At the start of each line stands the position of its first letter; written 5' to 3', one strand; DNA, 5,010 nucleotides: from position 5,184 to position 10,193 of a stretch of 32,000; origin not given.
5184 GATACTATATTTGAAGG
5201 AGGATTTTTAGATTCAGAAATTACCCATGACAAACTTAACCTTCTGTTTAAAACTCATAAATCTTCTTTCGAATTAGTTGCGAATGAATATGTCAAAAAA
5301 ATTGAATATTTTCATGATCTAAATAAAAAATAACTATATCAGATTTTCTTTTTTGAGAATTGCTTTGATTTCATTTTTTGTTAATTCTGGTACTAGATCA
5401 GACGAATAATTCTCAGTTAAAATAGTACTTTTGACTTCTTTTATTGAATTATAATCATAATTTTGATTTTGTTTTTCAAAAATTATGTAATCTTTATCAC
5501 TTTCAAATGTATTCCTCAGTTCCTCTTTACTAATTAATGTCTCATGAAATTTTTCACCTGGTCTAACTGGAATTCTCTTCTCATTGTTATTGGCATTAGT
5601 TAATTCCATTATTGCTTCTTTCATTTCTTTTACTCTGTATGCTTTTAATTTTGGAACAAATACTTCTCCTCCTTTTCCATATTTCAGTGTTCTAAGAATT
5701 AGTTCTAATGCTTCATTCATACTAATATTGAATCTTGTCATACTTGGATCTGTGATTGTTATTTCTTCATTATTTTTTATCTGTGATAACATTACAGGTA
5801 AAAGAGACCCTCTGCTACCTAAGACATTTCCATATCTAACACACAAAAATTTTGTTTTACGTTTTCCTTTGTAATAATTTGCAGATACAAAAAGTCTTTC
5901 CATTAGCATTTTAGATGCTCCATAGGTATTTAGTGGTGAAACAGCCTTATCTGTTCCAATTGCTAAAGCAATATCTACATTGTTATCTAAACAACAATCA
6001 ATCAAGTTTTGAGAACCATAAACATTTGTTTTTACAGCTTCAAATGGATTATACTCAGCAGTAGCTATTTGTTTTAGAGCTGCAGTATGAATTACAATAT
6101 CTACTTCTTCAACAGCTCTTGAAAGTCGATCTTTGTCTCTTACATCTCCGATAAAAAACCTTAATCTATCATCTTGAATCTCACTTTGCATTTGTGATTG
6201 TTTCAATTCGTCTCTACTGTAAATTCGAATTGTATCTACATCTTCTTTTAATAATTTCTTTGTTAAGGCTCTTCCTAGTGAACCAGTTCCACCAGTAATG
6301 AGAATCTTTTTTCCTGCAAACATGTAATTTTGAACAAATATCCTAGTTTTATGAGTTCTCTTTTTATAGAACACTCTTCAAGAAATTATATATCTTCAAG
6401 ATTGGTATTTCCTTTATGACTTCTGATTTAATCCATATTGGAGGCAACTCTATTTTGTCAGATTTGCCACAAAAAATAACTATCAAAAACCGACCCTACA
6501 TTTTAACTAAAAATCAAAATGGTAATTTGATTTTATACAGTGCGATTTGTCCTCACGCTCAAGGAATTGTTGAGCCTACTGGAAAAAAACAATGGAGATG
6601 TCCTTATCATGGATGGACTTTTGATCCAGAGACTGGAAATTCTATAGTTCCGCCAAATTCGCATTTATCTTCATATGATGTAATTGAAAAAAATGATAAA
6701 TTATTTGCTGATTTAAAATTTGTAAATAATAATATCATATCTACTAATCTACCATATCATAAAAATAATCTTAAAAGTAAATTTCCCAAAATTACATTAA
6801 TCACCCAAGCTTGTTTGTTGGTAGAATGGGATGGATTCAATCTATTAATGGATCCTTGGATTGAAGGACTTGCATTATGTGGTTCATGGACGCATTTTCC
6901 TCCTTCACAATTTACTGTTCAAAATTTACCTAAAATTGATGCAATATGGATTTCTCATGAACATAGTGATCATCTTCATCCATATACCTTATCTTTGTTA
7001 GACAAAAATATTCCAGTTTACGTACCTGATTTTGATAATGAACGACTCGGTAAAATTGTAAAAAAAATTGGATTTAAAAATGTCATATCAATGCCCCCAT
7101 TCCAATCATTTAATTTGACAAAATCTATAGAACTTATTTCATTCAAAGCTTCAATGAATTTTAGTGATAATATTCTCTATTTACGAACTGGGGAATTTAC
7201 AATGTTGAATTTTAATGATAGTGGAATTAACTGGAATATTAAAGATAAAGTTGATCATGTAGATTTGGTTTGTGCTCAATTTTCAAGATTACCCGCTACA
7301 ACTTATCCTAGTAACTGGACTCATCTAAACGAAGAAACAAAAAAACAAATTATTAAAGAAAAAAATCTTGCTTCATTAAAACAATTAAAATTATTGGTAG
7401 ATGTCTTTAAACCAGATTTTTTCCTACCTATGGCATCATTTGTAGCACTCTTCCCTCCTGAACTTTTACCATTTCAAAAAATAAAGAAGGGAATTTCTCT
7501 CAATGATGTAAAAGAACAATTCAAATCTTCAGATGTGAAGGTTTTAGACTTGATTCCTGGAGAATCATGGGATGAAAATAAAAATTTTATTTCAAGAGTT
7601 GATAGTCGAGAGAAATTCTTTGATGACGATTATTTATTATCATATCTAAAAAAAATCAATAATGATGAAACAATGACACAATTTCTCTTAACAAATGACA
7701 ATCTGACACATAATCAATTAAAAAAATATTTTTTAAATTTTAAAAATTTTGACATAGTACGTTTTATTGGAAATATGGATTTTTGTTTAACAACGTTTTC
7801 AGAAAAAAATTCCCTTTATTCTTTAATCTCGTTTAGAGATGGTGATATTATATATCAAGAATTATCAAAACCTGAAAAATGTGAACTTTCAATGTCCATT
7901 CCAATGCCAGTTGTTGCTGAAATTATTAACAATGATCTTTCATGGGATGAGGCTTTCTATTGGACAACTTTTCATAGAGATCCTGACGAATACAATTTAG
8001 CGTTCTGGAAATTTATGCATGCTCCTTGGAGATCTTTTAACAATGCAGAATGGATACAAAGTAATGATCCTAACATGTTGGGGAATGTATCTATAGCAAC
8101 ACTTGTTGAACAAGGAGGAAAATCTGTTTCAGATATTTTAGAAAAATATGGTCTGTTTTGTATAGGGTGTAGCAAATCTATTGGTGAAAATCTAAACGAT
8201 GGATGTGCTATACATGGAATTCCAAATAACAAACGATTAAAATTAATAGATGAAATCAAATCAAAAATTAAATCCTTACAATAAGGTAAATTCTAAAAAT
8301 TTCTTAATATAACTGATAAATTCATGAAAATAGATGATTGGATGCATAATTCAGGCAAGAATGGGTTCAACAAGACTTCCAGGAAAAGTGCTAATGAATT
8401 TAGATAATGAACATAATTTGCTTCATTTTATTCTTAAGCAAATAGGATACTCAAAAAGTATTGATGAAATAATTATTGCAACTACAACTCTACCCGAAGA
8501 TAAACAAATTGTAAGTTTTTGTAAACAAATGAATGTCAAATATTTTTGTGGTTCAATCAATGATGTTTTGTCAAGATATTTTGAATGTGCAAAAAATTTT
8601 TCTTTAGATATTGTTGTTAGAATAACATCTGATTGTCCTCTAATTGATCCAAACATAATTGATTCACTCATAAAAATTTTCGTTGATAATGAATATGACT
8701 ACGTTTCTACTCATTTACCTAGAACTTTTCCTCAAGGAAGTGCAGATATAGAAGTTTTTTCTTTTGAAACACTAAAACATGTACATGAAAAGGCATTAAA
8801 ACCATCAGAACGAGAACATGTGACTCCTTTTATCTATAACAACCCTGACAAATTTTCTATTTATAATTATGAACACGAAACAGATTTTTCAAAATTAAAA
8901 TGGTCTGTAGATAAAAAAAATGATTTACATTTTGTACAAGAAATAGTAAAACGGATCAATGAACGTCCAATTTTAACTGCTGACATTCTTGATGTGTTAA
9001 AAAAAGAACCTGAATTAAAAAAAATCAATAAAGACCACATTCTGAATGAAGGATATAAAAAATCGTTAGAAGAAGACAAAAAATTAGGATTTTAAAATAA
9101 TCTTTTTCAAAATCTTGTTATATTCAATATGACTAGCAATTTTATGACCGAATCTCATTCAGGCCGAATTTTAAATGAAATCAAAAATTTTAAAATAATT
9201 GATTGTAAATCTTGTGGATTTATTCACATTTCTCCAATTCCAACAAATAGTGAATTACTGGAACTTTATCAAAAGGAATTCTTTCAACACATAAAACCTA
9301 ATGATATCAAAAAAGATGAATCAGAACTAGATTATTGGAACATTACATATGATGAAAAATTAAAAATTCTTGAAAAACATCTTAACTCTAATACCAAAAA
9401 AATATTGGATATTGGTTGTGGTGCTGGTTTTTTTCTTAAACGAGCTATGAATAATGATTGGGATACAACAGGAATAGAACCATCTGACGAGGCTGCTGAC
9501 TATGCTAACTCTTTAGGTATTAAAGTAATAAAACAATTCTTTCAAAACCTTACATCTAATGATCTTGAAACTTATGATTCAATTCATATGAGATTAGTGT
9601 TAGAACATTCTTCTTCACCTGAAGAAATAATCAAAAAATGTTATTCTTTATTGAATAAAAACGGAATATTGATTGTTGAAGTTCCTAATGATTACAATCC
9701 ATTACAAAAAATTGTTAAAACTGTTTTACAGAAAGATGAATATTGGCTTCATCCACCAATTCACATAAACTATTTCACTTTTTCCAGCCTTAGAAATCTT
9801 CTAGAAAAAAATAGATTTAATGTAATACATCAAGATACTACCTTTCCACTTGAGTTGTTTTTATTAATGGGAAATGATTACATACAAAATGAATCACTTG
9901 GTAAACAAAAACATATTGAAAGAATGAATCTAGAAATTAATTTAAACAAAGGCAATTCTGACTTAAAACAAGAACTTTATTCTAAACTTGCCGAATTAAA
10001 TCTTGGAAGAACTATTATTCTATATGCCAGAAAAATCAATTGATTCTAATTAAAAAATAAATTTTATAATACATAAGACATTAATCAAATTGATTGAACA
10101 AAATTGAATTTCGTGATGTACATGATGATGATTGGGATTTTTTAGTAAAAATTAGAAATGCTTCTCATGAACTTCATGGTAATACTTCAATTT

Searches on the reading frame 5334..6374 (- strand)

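Call 35: search_protein_families(library=pfam, proteins=[window:5334-6374:-], max_evalue=0.01)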
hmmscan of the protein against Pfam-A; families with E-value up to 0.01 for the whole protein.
window:5334-6374:- (346 aa): 13 families
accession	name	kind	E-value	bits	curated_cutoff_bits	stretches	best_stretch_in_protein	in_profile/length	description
PF02719.21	Polysacc_synt_2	-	5.7e-92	308.5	20.2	1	24-297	1-290/293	Polysaccharide biosynthesis protein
PF01370.27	Epimerase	-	1.2e-26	94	20.9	1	24-214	1-209/240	NAD dependent epimerase/dehydratase family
PF01073.25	3Beta_HSD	-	1.4e-21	77.2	22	1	25-147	1-122/280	3-beta hydroxysteroid dehydrogenase/isomerase family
PF16363.11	GDP_Man_Dehyd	-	2.8e-18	66.9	27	1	25-260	1-268/332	GDP-mannose 4,6 dehydratase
PF04321.23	RmlD_sub_bind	-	9e-18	64.8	27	1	23-209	2-177/287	RmlD substrate binding domain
PF07993.18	NAD_binding_4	-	8.4e-11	41.9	20.1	1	26-129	1-124/258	Male sterility protein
PF13460.12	NAD_binding_10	-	2.4e-10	41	27.2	1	28-140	1-97/184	NAD(P)H-binding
PF00106.31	adh_short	-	1.4e-08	34.9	26.6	1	22-130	1-121/195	short chain dehydrogenase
PF08659.16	KR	-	1.5e-08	35.2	22.6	1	24-137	3-132/180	KR domain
PF05368.20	NmrA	-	2.4e-08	34.4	27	1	22-99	3-78/298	NmrA-like family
PF03435.24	Sacchrp_dh_NADP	-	7.4e-07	30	25.1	1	24-98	1-76/129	Saccharopine dehydrogenase NADP binding domain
PF01488.26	Shikimate_DH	-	0.0001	22.9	24.3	1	19-133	10-117/138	Shikimate / quinate 5-dehydrogenase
PF03807.23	F420_oxidored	-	0.0034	18.4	21.6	1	27-102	5-71/94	NADP oxidoreductase coenzyme F420-dependent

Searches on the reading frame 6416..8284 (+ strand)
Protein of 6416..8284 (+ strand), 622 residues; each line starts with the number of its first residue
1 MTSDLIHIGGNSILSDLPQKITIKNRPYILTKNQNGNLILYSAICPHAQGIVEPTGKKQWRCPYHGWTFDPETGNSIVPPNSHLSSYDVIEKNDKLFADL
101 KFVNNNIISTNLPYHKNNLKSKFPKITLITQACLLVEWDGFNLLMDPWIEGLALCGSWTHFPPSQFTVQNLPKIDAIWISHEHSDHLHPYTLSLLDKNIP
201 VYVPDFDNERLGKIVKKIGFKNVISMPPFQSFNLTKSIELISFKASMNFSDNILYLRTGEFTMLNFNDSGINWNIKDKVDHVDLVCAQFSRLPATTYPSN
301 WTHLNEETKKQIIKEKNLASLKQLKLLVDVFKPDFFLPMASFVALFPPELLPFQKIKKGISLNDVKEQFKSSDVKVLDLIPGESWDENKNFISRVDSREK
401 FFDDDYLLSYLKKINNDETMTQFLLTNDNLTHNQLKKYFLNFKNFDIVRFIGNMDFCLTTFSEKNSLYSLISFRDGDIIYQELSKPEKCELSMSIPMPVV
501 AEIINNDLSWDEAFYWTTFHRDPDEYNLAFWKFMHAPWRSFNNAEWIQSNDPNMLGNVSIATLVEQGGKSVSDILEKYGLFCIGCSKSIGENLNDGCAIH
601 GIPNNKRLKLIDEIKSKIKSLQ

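Call 35: search_protein_families(library=pfam, proteins=[window:6416-8284:+], max_evalue=0.01)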
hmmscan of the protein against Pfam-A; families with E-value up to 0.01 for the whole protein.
window:6416-8284:+ (622 aa): 4 families
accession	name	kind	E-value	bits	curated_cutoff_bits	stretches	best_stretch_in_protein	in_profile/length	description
PF00355.32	Rieske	-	4.6e-10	39.7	20.3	1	17-86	15-86/88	Rieske [2Fe-2S] domain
PF13483.12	Lactamase_B_3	-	1.4e-07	32.1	24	1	125-194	1-57/160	Beta-lactamase superfamily domain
PF12706.13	Lactamase_B_2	-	3.7e-07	30.4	27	1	142-206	2-65/200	Beta-lactamase superfamily domain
PF08984.16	DUF1858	-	0.00067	20.1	32.2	1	571-603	17-54/59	Domain of unknown function (DUF1858)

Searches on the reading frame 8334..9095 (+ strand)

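Call 35: search_protein_families(library=pfam, proteins=[window:8334-9095:+], max_evalue=0.01)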
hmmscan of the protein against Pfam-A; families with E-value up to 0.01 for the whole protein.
window:8334-9095:+ (253 aa): 1 family
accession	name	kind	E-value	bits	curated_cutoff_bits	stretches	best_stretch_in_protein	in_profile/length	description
PF02348.25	CTP_transf_3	-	4.3e-29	102.3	22.6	1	4-184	2-171/217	Cytidylyltransferase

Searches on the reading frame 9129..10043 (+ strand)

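Call 35: search_protein_families(library=pfam, proteins=[window:9129-10043:+], max_evalue=0.01)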
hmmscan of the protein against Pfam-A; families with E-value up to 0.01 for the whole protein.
window:9129-10043:+ (304 aa): 10 families
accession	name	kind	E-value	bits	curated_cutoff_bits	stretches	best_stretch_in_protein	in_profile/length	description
PF13489.12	Methyltransf_23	-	5.8e-23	81.9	27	1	81-235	17-164/164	Methyltransferase domain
PF08242.18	Methyltransf_12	-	2e-13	51.3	30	1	93-181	1-98/98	Methyltransferase domain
PF08241.18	Methyltransf_11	-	4.1e-12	47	21.2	1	93-183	1-95/95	Methyltransferase domain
PF13847.12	Methyltransf_31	-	4.6e-12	46.3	27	1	88-206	3-129/145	Methyltransferase domain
PF13649.12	Methyltransf_25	-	3.6e-09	37.6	27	1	92-179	1-97/97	Methyltransferase domain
PF08003.17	Methyltransf_9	-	3.3e-07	30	23.8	1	75-185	101-219/315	Protein of unknown function (DUF1698)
PF07021.18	MetW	-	1.4e-05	25.3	21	1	87-177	12-104/193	Methionine biosynthesis protein MetW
PF05175.20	MTS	-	0.00029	21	23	1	78-201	20-155/170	Methyltransferase small domain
PF02353.26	CMAS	-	0.0079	16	27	0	77-129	50-104/273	Mycolic acid cyclopropane synthetase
PF05219.18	DREV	-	0.0096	15.5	26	0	78-190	82-193/265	DREV methyltransferase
